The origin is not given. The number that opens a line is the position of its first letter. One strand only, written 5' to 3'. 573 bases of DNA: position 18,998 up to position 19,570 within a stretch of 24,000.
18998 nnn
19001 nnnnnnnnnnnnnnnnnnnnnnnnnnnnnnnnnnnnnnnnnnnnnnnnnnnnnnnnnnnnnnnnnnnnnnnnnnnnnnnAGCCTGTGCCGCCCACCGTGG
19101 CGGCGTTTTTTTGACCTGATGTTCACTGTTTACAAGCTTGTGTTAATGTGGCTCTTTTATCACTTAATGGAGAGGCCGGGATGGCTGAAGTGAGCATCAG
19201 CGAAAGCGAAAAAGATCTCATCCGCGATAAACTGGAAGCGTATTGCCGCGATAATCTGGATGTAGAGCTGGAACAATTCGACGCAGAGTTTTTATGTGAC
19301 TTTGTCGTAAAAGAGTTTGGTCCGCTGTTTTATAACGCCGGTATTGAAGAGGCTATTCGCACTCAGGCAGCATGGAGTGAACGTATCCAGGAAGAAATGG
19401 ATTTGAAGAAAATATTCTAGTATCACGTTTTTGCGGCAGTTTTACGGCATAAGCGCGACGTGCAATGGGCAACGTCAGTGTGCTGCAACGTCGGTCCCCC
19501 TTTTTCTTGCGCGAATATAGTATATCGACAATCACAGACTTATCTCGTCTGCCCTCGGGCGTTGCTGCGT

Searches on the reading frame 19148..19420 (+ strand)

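Call 68: search_protein_families(library=pfam, proteins=[window:19148-19420:+], max_evalue=0.00001)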
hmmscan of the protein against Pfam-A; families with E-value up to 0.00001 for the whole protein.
window:19148-19420:+ (90 aa): 1 family
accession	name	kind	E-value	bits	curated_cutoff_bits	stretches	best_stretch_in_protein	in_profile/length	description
PF09932.14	DUF2164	-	1.8e-19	70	27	1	16-84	2-70/74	Uncharacterized conserved protein (DUF2164)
